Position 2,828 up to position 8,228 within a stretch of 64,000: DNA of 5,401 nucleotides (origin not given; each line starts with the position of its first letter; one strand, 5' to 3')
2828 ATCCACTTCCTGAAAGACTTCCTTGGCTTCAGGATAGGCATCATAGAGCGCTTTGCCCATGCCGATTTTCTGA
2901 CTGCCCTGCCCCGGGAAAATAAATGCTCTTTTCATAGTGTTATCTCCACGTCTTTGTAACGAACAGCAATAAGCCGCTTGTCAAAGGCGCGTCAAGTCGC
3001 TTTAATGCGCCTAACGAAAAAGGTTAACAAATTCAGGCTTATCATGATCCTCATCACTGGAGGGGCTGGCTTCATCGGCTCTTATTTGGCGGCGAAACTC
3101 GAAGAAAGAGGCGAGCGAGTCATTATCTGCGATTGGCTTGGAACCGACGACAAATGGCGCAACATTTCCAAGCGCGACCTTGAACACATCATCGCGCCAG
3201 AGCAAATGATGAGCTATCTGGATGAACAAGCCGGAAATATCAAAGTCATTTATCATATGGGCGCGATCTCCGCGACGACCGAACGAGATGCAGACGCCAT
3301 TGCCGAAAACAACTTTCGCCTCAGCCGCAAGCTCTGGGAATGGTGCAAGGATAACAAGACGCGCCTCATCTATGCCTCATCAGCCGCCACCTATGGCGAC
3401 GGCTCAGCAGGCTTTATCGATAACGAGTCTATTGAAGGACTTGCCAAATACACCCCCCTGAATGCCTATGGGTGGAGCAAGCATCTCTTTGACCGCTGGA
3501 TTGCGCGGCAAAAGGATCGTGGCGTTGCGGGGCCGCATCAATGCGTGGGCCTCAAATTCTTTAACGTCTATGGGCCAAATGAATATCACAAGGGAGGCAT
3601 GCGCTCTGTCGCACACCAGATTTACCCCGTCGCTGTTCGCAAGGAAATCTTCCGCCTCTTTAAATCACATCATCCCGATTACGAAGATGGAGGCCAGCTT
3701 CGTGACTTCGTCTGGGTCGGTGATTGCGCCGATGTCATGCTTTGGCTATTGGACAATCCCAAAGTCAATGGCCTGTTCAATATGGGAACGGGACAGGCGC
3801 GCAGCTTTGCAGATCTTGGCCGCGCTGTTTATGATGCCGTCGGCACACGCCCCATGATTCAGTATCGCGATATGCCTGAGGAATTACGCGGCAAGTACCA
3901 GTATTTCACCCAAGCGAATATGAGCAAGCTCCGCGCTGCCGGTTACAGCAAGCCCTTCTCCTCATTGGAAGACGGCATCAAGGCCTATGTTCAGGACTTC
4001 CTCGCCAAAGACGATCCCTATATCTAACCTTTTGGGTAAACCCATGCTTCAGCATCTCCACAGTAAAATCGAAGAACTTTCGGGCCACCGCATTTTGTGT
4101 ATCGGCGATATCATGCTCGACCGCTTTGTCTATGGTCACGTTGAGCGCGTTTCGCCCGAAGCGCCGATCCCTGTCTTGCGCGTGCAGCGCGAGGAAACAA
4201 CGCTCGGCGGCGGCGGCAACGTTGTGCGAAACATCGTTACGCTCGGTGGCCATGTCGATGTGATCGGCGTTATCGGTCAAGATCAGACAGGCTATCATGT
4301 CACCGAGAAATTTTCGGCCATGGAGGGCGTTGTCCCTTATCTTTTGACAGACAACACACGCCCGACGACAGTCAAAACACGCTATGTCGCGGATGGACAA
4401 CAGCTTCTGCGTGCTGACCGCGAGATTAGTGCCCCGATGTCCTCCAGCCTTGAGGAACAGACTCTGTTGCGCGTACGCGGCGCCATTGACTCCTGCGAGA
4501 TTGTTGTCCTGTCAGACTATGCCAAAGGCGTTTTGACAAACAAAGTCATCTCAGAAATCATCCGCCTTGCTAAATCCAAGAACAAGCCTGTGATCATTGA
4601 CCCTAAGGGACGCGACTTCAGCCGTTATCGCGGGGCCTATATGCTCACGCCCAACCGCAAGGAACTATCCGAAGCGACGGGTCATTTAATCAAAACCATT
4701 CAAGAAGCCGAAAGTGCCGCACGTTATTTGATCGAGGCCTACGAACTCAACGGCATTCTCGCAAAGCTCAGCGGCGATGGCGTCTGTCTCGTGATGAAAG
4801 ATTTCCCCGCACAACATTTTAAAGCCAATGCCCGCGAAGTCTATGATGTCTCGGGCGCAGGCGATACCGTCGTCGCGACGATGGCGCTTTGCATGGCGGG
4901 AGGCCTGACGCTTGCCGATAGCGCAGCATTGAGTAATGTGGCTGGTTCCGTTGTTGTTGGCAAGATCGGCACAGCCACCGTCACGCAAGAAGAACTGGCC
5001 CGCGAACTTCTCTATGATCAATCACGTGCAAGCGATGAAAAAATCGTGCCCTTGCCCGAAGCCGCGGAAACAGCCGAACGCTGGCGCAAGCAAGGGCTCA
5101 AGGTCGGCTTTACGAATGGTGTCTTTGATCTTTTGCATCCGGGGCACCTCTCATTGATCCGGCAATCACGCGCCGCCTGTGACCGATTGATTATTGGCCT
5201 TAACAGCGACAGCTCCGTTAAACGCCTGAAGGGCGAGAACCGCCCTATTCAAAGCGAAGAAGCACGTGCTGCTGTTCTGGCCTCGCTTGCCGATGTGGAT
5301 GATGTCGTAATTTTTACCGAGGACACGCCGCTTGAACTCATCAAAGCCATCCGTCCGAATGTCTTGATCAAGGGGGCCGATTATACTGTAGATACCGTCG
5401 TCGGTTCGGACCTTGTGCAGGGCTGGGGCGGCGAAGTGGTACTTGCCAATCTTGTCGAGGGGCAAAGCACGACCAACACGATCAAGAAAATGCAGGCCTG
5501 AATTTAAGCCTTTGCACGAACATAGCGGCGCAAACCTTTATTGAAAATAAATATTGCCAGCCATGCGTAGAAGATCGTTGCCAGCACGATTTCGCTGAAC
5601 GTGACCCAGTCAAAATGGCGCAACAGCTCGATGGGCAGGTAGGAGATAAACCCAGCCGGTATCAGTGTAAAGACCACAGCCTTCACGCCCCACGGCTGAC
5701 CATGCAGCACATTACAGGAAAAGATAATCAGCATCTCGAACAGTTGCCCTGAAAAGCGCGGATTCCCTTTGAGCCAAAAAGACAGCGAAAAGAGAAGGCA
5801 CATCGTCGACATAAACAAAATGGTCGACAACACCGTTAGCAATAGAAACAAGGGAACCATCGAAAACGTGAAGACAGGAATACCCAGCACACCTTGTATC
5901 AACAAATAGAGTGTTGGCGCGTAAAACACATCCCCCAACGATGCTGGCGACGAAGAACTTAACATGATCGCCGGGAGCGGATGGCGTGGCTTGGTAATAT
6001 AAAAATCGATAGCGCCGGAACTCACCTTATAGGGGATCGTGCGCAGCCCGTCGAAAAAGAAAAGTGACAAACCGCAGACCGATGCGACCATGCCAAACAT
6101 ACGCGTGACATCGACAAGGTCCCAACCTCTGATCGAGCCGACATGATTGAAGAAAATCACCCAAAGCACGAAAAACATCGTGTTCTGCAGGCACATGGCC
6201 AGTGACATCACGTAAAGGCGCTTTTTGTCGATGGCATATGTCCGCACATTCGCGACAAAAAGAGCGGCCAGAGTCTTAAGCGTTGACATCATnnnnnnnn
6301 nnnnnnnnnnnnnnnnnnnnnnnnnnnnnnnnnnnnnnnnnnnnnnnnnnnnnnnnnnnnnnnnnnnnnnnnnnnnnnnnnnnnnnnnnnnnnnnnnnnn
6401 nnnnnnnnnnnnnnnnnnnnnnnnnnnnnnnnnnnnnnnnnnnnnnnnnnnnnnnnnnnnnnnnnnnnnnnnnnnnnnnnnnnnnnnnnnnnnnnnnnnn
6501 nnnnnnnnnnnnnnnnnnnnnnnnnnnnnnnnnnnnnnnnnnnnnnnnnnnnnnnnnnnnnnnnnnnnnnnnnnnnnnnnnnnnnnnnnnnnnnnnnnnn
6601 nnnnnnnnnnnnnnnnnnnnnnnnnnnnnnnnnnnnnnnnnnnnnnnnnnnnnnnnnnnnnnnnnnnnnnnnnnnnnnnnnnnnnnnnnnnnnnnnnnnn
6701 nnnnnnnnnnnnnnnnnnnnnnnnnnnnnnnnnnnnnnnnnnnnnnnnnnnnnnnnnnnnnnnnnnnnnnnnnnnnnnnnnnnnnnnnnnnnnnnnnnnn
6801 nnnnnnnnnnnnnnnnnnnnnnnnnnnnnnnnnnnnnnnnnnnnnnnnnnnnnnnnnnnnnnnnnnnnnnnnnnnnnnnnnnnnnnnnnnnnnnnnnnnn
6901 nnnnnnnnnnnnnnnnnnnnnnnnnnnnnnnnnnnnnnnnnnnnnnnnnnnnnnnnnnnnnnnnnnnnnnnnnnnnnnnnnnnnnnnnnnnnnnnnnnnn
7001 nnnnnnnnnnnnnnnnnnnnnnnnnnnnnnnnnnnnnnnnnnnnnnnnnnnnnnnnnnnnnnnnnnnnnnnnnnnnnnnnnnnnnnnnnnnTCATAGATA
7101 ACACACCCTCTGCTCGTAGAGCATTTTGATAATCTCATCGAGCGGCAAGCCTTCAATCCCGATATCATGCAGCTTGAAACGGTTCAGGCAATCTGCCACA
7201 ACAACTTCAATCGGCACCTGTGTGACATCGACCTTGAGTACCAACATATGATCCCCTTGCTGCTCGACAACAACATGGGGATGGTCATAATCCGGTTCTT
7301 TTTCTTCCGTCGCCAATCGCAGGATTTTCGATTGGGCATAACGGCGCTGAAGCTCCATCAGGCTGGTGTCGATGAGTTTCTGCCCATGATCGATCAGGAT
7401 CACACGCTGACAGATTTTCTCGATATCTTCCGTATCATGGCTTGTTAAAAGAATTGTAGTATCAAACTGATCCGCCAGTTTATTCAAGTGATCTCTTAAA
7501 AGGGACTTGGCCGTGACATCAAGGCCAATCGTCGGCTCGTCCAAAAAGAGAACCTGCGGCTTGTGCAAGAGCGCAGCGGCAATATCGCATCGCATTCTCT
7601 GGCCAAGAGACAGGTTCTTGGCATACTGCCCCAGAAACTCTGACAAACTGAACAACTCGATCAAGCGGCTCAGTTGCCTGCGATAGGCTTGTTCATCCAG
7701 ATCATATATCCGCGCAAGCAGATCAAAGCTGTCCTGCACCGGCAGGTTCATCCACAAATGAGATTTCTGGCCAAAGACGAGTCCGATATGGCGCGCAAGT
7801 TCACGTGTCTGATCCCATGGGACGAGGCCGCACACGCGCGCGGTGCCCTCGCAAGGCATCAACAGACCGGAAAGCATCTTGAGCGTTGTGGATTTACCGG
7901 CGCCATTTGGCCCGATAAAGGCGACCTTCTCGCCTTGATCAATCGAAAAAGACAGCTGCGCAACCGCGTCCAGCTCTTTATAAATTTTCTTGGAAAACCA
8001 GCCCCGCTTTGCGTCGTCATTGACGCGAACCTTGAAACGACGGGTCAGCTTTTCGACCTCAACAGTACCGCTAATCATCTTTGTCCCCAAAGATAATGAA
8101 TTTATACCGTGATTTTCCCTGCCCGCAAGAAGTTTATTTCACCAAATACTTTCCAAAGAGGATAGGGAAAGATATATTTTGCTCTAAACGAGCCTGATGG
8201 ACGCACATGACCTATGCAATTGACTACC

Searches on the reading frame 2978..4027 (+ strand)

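Call 5: search_protein_families(library=pfam, proteins=[window:2978-4027:+], max_evalue=0.01)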
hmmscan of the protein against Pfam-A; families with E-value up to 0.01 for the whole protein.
window:2978-4027:+ (349 aa): 5 families
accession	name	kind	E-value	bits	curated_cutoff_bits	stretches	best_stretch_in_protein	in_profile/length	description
PF01370.27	Epimerase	-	8.3e-38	130.6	20.9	1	24-270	1-240/240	NAD dependent epimerase/dehydratase family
PF16363.11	GDP_Man_Dehyd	-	1.9e-19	70.7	27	1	25-293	1-271/332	GDP-mannose 4,6 dehydratase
PF04321.23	RmlD_sub_bind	-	3.3e-11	43.2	27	1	23-180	2-141/287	RmlD substrate binding domain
PF01073.25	3Beta_HSD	-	3.7e-09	36.4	22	1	25-202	1-186/280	3-beta hydroxysteroid dehydrogenase/isomerase family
PF07993.18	NAD_binding_4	-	4.4e-07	29.8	20.1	1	83-181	84-194/258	Male sterility protein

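Call 6: search_protein_families(library=ncbifam, proteins=[window:2978-4027:+], max_evalue=0.01)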
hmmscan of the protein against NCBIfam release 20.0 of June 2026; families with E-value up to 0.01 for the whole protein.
window:2978-4027:+ (349 aa): 24 families
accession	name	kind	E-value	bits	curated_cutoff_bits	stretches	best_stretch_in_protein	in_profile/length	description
TIGR02197.1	heptose_epim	equivalog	5.6e-117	390.4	274.6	1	24-343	1-315/316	ADP-glyceromanno-heptose 6-epimerase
NF008360.0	PRK11150.1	equivalog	1.4e-73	247.8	452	1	23-339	1-304/310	ADP-glyceromanno-heptose 6-epimerase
TIGR01179.1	galE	equivalog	4.5e-25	88.2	262.3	1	23-295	1-282/332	UDP-glucose 4-epimerase GalE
NF007956.0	PRK10675.1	subfamily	6.8e-13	48.4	394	1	23-301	2-291/338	UDP-glucose 4-epimerase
NF043036.1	ErythonDh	equivalog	8.3e-13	48.2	325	1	23-178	2-163/321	D-erythronate dehydrogenase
TIGR01181.1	dTDP_gluc_dehyt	equivalog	8.8e-12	44.7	365.1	1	24-344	2-314/321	dTDP-glucose 4,6-dehydratase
TIGR03466.1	HpnA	hypoth_equivalog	1.8e-11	43.6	367.65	1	24-177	3-154/327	hopanoid-associated sugar epimerase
TIGR01777.1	yfcH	hypoth_equivalog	2.8e-10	40.3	207.35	1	24-166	1-143/292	TIGR01777 family oxidoreductase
NF047922.1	GDPFucSynFcl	equivalog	6.7e-10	38.9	500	1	237-345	202-305/308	GDP-L-fucose synthase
TIGR04180.1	EDH_00030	hypoth_equivalog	4.3e-08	32.6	475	1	24-293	1-261/297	NAD-dependent 4,6-dehydratase LegB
NF011728.1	PRK15181.1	equivalog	4.6e-07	29.2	760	1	24-343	18-339/348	Vi polysaccharide biosynthesis UDP-N-acetylglucosaminuronic acid C-4 epimerase TviC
NF008872.0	PRK11908.1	equivalog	1.3e-06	27.7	294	1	24-289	4-272/349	bifunctional UDP-4-keto-pentose/UDP-xylose synthase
NF007582.0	PRK10217.1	equivalog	1.5e-06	27.6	698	0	227-285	209-267/355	dTDP-glucose 4,6-dehydratase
NF041015.1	UDPsulfquin_syn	equivalog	3.2e-06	26.3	575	0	24-95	3-73/384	UDP-sulfoquinovose synthase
TIGR01214.1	rmlD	equivalog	1.2e-05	24.5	224.05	1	24-174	2-134/285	dTDP-4-dehydrorhamnose reductase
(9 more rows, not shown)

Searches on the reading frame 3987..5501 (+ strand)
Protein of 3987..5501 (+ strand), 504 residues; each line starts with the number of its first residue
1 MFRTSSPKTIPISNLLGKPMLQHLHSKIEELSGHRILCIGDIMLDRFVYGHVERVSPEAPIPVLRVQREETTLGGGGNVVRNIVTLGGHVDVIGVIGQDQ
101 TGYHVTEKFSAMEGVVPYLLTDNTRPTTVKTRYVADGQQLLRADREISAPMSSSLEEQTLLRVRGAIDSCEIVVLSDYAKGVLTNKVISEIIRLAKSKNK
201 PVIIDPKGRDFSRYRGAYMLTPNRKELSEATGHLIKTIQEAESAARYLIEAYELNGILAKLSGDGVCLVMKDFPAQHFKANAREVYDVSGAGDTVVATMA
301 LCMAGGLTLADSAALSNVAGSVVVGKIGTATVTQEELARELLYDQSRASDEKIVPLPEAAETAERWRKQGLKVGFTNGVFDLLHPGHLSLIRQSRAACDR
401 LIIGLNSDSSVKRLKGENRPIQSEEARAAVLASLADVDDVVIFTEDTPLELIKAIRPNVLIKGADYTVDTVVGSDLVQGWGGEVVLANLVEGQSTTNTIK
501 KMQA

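Call 5: search_protein_families(library=pfam, proteins=[window:3987-5501:+], max_evalue=0.01)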
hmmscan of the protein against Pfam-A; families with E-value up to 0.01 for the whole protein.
window:3987-5501:+ (504 aa): 5 families
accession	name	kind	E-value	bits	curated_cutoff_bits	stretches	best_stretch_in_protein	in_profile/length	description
PF00294.29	PfkB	-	1.8e-40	139.6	25.8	1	35-332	3-298/302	pfkB family carbohydrate kinase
PF01467.32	CTP_transf_like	-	2.2e-18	67.2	21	1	376-473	2-95/133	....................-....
PF08543.17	Phos_pyr_kin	-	2.3e-05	24.3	27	1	217-313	120-221/246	Phosphomethylpyrimidine kinase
PF01256.23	Carb_kinase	-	0.00075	19.5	27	1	184-336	77-228/242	NAD(P)H-hydrate dehydratase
PF02569.21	Pantoate_ligase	-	0.00083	19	20.7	1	359-403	9-52/268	Pantoate-beta-alanine ligase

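Call 6: search_protein_families(library=ncbifam, proteins=[window:3987-5501:+], max_evalue=0.01)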
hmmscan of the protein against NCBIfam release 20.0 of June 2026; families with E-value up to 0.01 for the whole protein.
window:3987-5501:+ (504 aa): 30 families (the best 25 are shown)
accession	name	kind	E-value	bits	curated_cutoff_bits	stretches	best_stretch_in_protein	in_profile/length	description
NF008454.0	PRK11316.1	equivalog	3.2e-143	477.8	521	1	27-503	4-472/475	bifunctional D-glycero-beta-D-manno-heptose-7-phosphate kinase/D-glycero-beta-D-manno-heptose 1-phosphate adenylyltransferase HldE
TIGR02198.1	rfaE_dom_I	equivalog_domain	4.6e-111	370.9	345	1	28-340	2-313/315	D-glycero-beta-D-manno-heptose-7-phosphate kinase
TIGR02199.1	rfaE_dom_II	equivalog_domain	3.1e-59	198.9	181.5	1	363-503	3-143/144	D-glycero-beta-D-manno-heptose 1-phosphate adenylyltransferase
TIGR03168.1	1-PFK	subfamily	1.9e-25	89.4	216.4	1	63-339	24-297/305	hexose kinase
TIGR02152.1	D_ribokin_bact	equivalog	7.8e-22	78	299.65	1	64-331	25-288/298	ribokinase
TIGR03828.1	pfkB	equivalog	4.4e-21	75.2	292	1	63-338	24-296/305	1-phosphofructokinase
NF041320.1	pfkB_Halo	equivalog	1.4e-15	57.5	400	1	63-336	26-289/302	1-phosphofructokinase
TIGR00125.1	cyt_tran_rel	domain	2.1e-15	56.6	27.7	1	373-439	1-64/65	adenylyltransferase/cytidyltransferase family protein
NF007632.0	PRK10294.1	equivalog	3.6e-11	42.9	353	1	74-338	39-301/310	6-phosphofructokinase II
NF008353.0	PRK11142.1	equivalog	3.1e-09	36.7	341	1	75-331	40-291/307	ribokinase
TIGR04382.1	myo_inos_iolC_N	equivalog_domain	1.9e-08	33.9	300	1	236-333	203-299/309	5-dehydro-2-deoxygluconokinase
NF006957.1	PRK09434.1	equivalog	9.2e-08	31.9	450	1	227-318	185-275/302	fructokinase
NF007355.0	PRK09850.1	equivalog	1.8e-07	30.6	540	1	73-322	40-285/313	pseudouridine kinase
TIGR01518.1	g3p_cytidyltrns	equivalog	2.1e-07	31.1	165.4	1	376-444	3-69/125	glycerol-3-phosphate cytidylyltransferase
NF010033.0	PRK13508.1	equivalog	2.5e-07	30.2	469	1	64-308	26-268/309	tagatose-6-phosphate kinase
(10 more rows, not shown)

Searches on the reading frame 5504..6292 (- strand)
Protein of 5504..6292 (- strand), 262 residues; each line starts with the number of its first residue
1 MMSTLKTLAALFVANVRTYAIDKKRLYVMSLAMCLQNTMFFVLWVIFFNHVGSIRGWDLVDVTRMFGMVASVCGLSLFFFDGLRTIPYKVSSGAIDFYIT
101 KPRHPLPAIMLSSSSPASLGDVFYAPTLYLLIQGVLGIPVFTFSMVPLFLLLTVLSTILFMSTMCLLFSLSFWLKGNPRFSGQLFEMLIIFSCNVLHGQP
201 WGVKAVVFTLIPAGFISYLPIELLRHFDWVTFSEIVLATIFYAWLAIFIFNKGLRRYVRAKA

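Call 5: search_protein_families(library=pfam, proteins=[window:5504-6292:-], max_evalue=0.01)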
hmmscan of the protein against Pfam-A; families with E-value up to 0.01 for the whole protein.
window:5504-6292:- (262 aa): 1 family
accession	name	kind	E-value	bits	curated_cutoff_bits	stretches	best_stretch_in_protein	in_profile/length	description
PF06182.17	ABC2_membrane_6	-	8.7e-20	71.9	22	1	38-258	5-226/229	ABC-2 family transporter protein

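Call 6: search_protein_families(library=ncbifam, proteins=[window:5504-6292:-], max_evalue=0.01)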
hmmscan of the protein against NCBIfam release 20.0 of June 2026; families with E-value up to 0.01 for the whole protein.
window:5504-6292:- (262 aa): 0 families

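Call 25: search_solved_structures(query=window:5504-6292:-, max_evalue=10)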
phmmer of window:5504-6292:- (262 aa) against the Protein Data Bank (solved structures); distinct sequences matched with E-value up to 10: 0.

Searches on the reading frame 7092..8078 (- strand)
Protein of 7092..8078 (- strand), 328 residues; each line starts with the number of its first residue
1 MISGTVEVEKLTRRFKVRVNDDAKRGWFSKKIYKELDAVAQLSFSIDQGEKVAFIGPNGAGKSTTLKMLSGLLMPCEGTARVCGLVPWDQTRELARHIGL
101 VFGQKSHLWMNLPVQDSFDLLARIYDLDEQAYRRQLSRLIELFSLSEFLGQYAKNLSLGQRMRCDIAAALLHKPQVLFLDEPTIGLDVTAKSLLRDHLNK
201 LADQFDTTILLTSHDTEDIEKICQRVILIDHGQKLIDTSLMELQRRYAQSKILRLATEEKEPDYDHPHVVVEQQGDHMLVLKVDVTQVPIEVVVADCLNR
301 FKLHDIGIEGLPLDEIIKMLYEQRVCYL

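Call 5: search_protein_families(library=pfam, proteins=[window:7092-8078:-], max_evalue=0.01)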
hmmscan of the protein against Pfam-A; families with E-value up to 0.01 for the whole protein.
window:7092-8078:- (328 aa): 5 families
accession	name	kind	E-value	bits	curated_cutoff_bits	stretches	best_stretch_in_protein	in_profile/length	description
PF00005.33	ABC_tran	-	9.6e-29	101.2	25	1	41-183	3-136/137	ABC transporter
PF13304.12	AAA_21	-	3.2e-11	44.3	27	1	151-216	233-300/304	AAA domain, putative AbiEii toxin, Type IV TA system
PF13175.12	AAA_15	-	0.0003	21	32.1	0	44-71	17-45/374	AAA ATPase domain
PF13555.12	AAA_29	-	0.00067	19.8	27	1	44-76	17-49/61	P-loop containing region of AAA domain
PF13401.12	AAA_22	-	0.0022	18.8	27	0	53-128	9-33/130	AAA domain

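Call 6: search_protein_families(library=ncbifam, proteins=[window:7092-8078:-], max_evalue=0.01)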
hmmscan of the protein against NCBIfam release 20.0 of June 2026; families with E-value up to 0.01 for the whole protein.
window:7092-8078:- (328 aa): 190 families (the best 25 are shown)
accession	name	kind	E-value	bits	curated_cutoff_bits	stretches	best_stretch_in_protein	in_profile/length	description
TIGR01188.1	drrA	subfamily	9.9e-62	208.9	312.45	1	31-282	1-252/302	daunorubicin resistance ABC transporter, ATP-binding protein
TIGR03522.1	GldA_ABC_ATP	equivalog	1.7e-45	155.8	402.6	1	31-259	10-234/301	gliding motility-associated ABC transporter ATP-binding subunit GldA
NF033858.1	ABC2_perm_RbbA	equivalog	9e-45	152.9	1050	1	33-247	276-488/909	ribosome-associated ATPase/putative transporter RbbA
TIGR03864.1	PQQ_ABC_ATP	hypoth_equivalog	3e-41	141.4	302.25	1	32-247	10-223/236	ABC transporter, ATP-binding subunit, PQQ-dependent alcohol dehydrogenase system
NF010060.0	PRK13537.1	equivalog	2.6e-39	134.9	521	1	30-243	22-233/314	nodulation factor ABC transporter ATP-binding protein NodI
TIGR04521.1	ECF_ATPase_2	equivalog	1.5e-37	129.2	330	1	28-249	10-238/279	energy-coupling factor transporter ATPase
TIGR00968.1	3a0106s01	subfamily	1e-34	120.1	342.75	1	30-236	7-211/237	sulfate ABC transporter ATP-binding protein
NF010059.0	PRK13536.1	equivalog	2e-34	118.8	549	1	30-240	50-258/342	nodulation factor ABC transporter ATP-binding protein NodI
NF011713.0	PRK15134.1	equivalog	1e-32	113.4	834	2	15-235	279-505/529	microcin C ABC transporter ATP-binding protein YejF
NF040933.2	ABC_arch_GlcV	equivalog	1.9e-32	112.5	450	1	31-255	14-241/357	glucose ABC transporter ATP-binding protein GlcV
TIGR04406.1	LPS_export_lptB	equivalog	1.9e-32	112.5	240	1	30-240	8-219/239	LPS export ABC transporter ATP-binding protein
TIGR04520.1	ECF_ATPase_1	equivalog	2.2e-32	112.6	315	1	35-245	14-225/269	energy-coupling factor transporter ATPase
TIGR01288.1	nodI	equivalog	2.5e-32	112.1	424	1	31-238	12-217/303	nodulation factor ABC transporter ATP-binding protein NodI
NF010158.0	PRK13637.1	equivalog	8.8e-31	107.1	390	1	35-245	19-234/287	energy-coupling factor transporter ATPase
TIGR02673.1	FtsE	equivalog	8.9e-31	107.2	264.85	1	33-233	12-214/214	cell division ATP-binding protein FtsE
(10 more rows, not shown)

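Call 26: search_solved_structures(query=window:7092-8078:-, max_evalue=1e-20)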
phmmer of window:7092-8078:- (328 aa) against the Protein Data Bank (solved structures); distinct sequences matched with E-value up to 1e-20: 112 (the best 60 are shown).
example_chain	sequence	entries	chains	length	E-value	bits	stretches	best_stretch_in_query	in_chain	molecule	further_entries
7w01_A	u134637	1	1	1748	2.3e-43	152.2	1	34-257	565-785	Phospholipid-transporting ATPase ABCA3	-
7w02_A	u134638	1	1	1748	1.6e-42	149.4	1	34-257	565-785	Phospholipid-transporting ATPase ABCA3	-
4yer_A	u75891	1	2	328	9.5e-42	146.8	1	33-249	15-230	ABC transporter ATP-binding protein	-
8edw_A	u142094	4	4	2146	6.4e-39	137.5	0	34-255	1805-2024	Phospholipid-transporting ATPase ABCA7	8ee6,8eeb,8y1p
8eop_A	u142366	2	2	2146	4.4e-38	134.8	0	34-255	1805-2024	Phospholipid-transporting ATPase ABCA7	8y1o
7tbz_A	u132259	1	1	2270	1.3e-37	133.2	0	38-253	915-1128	ATP-binding cassette, sub-family A (ABC1), member 1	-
7tby_A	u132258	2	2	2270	1.3e-37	133.2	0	38-253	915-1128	ATP-binding cassette, sub-family A (ABC1), member 1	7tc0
7tdt_A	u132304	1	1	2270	1.3e-37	133.2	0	38-253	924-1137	Phospholipid-transporting ATPase ABCA1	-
5xjy_A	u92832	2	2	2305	1.3e-37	133.2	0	38-253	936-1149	ATP-binding cassette sub-family A member 1 | Phospholipid-transporting ATPase ABCA1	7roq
8wd9_D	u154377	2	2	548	8.2e-37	130.6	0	36-242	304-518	Probable dipeptide-transport ATP-binding protein ABC transporter DppD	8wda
7tbw_A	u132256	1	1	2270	9e-37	130.5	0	38-253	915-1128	ATP-binding cassette, sub-family A (ABC1), member 1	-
8wdb_D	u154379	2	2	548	5.8e-36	127.8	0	36-242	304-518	Probable dipeptide-transport ATP-binding protein ABC transporter DppD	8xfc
8j5q_D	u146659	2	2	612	9e-35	123.9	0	26-229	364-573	Uncharacterized ABC transporter ATP-binding protein Rv1281c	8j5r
7lkp_A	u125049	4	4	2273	2.2e-34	122.7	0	38-238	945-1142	Retinal-specific phospholipid-transporting ATPase ABCA4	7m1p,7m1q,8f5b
7e7i_A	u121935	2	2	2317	2.3e-34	122.6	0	38-238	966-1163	Retinal-specific phospholipid-transporting ATPase ABCA4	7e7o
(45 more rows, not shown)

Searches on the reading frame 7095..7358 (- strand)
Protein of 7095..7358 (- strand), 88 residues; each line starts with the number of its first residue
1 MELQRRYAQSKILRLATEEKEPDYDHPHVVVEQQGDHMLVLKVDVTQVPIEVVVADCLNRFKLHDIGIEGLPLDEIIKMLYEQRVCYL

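Call 46: search_protein_families(library=pfam, proteins=[window:7095-7358:-], max_evalue=10)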
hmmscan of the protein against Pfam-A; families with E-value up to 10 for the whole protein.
seq(88 aa): 0 families
